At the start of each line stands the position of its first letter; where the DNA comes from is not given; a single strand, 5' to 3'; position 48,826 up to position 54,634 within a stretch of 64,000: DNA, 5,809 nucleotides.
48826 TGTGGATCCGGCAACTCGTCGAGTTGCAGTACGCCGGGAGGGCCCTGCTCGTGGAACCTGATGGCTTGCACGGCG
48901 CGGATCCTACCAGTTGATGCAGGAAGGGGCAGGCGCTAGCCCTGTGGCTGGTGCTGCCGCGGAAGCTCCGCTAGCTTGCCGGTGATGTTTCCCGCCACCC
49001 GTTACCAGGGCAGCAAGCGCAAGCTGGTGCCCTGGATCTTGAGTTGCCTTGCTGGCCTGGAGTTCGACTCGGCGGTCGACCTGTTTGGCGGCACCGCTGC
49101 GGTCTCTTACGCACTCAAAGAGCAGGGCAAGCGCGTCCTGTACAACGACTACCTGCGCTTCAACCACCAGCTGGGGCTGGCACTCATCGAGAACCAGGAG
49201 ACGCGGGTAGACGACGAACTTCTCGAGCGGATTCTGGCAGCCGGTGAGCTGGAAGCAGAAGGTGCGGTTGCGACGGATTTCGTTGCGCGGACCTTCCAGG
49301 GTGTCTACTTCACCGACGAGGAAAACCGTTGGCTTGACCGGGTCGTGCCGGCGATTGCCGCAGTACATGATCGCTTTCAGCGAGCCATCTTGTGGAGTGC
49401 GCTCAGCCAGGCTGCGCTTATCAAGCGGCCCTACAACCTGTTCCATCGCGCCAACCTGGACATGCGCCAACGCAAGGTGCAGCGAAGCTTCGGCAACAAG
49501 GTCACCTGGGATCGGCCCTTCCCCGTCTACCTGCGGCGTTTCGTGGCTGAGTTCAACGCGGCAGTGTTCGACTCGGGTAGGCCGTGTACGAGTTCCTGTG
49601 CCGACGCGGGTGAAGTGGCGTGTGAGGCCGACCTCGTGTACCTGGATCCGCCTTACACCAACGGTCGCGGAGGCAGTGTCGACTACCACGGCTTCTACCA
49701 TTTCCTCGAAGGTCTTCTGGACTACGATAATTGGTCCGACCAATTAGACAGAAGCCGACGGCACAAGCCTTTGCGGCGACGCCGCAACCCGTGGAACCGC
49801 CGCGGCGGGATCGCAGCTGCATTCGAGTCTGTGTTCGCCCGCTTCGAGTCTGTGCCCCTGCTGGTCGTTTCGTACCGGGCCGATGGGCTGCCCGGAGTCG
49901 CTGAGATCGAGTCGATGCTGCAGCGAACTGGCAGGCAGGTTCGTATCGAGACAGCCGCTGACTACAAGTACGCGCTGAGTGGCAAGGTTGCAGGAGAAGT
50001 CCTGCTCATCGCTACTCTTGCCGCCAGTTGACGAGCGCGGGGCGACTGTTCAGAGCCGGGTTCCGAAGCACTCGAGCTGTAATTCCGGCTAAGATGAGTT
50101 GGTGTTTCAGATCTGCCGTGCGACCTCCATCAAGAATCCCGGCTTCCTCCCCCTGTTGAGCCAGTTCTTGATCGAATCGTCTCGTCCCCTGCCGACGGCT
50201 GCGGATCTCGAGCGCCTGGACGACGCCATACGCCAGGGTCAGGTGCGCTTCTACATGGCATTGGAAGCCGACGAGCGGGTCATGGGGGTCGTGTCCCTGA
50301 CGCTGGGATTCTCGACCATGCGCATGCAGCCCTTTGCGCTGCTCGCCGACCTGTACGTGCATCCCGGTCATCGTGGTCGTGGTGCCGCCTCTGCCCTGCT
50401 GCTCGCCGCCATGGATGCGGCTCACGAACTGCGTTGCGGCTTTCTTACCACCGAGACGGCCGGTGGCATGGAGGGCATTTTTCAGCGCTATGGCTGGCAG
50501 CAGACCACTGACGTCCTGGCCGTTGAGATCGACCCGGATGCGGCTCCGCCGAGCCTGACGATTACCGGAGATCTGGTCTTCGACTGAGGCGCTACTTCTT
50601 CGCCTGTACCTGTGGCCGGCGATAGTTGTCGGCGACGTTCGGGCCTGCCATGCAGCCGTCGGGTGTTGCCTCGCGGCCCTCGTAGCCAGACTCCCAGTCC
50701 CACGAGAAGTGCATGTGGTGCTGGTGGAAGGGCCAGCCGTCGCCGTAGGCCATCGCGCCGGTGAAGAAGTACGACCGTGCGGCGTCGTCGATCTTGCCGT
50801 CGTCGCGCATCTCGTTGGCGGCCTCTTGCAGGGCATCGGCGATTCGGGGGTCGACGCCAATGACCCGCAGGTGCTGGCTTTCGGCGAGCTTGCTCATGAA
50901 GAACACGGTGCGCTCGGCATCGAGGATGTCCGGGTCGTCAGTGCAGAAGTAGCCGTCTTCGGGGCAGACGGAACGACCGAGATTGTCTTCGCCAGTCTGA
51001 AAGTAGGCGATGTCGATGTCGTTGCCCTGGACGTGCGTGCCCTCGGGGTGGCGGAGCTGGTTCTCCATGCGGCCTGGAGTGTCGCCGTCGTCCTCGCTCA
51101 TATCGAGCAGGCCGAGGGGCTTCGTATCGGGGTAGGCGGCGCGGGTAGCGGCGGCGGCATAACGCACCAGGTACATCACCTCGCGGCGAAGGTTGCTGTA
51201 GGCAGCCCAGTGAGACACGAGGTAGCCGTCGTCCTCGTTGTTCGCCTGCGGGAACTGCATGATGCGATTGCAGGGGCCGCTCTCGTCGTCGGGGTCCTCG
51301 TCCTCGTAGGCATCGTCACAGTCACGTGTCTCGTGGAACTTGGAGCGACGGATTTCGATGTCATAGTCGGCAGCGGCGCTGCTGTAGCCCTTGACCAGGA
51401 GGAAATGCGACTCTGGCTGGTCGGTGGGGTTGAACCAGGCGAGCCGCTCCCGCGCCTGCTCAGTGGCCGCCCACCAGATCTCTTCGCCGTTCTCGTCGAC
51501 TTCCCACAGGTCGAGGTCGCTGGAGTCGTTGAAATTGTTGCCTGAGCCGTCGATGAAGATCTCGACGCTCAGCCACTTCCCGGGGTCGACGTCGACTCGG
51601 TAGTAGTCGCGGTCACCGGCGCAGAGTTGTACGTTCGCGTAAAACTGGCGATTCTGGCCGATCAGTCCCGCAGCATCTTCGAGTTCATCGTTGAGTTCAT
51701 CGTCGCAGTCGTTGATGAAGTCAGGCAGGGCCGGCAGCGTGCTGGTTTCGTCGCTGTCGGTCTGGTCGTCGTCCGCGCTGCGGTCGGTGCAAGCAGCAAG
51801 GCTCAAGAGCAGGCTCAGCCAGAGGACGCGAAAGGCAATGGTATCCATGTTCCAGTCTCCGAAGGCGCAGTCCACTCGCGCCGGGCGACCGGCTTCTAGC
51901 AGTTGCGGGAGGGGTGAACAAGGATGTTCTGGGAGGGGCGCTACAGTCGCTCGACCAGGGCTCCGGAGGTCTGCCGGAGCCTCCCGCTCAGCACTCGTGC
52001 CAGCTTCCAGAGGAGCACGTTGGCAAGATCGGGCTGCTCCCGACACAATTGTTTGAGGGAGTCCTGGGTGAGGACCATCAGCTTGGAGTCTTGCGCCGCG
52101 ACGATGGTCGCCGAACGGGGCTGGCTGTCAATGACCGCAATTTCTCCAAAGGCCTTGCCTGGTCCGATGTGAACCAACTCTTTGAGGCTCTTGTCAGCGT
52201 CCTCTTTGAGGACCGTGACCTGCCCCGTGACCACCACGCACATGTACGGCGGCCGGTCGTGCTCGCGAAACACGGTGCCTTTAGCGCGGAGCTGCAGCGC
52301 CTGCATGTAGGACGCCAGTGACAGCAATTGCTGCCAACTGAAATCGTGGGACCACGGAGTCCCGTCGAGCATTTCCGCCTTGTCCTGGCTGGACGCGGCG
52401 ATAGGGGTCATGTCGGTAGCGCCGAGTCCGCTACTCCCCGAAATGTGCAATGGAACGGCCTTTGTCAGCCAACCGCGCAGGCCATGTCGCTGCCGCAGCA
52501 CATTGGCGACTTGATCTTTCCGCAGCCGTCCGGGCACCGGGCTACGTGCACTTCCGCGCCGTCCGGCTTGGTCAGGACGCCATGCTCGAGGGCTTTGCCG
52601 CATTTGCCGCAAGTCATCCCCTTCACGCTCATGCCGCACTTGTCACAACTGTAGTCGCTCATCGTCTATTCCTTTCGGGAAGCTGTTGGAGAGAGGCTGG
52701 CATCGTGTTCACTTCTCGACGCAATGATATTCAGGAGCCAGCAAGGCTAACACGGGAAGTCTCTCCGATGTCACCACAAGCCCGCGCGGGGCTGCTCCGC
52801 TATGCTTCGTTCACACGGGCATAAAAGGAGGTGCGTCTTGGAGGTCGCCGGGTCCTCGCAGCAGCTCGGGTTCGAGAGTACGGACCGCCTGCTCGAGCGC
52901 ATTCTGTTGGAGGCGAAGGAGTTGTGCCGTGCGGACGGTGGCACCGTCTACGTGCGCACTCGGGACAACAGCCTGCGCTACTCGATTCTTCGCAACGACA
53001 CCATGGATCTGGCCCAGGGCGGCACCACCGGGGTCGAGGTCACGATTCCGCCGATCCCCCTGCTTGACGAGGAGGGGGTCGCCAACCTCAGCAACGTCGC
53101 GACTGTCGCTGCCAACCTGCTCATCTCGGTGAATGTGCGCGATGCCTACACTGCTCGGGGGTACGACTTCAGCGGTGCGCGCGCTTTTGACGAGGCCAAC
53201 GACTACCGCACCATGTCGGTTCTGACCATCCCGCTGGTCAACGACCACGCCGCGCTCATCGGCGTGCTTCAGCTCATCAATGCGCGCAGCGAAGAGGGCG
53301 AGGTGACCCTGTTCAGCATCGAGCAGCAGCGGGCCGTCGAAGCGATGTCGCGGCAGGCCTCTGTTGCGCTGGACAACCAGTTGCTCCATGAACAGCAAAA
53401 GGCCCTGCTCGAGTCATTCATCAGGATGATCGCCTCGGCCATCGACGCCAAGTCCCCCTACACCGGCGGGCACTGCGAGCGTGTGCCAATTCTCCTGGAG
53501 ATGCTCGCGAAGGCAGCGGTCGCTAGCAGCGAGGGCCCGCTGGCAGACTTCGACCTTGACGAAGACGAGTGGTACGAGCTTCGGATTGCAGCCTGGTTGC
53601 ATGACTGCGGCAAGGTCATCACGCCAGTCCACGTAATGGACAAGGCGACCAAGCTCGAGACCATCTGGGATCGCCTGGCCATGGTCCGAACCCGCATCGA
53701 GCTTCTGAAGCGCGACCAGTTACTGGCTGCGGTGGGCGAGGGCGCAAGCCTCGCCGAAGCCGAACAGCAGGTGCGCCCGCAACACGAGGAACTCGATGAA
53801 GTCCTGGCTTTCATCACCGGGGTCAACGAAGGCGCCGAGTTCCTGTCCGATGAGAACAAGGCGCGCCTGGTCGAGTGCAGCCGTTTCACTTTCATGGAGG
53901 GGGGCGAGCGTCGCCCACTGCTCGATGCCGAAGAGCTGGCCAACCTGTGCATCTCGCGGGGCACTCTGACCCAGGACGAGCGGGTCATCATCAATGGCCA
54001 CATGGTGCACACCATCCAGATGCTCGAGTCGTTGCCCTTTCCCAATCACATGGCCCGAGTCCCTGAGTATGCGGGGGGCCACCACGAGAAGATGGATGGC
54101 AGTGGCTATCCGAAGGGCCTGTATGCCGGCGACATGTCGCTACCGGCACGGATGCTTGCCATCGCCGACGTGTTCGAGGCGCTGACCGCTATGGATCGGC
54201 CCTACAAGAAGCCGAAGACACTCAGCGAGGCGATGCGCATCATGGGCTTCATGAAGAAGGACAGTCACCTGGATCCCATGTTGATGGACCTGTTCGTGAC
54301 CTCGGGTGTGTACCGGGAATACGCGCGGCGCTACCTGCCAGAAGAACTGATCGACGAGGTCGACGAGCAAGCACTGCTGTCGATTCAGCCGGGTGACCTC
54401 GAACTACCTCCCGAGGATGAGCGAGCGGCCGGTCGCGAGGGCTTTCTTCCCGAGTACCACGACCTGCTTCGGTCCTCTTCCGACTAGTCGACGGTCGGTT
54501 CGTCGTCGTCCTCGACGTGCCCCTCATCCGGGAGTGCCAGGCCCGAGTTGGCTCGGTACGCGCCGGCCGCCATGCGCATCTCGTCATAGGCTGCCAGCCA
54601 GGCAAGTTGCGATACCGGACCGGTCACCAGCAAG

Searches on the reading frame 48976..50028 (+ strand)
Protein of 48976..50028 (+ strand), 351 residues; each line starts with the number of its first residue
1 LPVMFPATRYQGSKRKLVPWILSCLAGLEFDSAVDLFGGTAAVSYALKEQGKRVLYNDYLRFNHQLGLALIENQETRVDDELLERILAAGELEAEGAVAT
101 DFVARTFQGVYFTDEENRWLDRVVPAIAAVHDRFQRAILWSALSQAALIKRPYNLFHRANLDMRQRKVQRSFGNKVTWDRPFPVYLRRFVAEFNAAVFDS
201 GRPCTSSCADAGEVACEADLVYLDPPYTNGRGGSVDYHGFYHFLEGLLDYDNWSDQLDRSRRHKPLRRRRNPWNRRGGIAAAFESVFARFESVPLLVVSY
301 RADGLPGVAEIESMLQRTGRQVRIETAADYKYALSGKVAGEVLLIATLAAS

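Call 82: search_protein_families(library=pfam, proteins=[window:48976-50028:+], max_evalue=0.0001)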
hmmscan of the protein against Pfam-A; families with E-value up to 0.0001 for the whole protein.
window:48976-50028:+ (351 aa): 1 family
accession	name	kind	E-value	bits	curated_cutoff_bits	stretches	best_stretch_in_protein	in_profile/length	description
PF02086.21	MethyltransfD12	-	5.8e-19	69.2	22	1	10-242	1-199/253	D12 class N6 adenine-specific DNA methyltransferase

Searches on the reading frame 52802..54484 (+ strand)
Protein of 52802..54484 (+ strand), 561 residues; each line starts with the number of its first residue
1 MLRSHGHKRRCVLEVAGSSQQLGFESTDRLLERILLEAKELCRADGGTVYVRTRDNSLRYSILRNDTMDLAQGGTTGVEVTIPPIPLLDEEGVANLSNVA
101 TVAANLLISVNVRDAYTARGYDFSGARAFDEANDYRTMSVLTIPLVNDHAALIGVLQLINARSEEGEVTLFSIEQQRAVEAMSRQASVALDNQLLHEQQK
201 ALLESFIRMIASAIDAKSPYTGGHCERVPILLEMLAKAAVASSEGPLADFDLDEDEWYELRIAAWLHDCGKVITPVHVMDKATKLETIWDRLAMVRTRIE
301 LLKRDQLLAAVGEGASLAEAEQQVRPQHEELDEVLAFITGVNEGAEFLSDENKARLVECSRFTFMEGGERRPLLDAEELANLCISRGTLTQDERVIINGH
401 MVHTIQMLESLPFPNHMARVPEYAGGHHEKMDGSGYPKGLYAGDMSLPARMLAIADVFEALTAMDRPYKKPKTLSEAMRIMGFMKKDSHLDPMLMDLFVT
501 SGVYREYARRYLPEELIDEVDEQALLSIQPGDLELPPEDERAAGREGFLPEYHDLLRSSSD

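Call 56: search_protein_families(library=pfam, proteins=[window:52802-54484:+], max_evalue=0.0001)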
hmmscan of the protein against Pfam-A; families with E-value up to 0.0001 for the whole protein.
window:52802-54484:+ (561 aa): 3 families
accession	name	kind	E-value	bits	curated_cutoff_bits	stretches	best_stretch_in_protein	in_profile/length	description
PF13487.12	HD_5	-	4.9e-43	147.2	27.2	1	377-493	58-169/170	HD domain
PF01966.28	HD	-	1.1e-07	32.6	22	0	391-460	49-115/116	HD domain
PF01590.32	GAF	-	7.4e-07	30.2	22.4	1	28-190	3-133/133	GAF domain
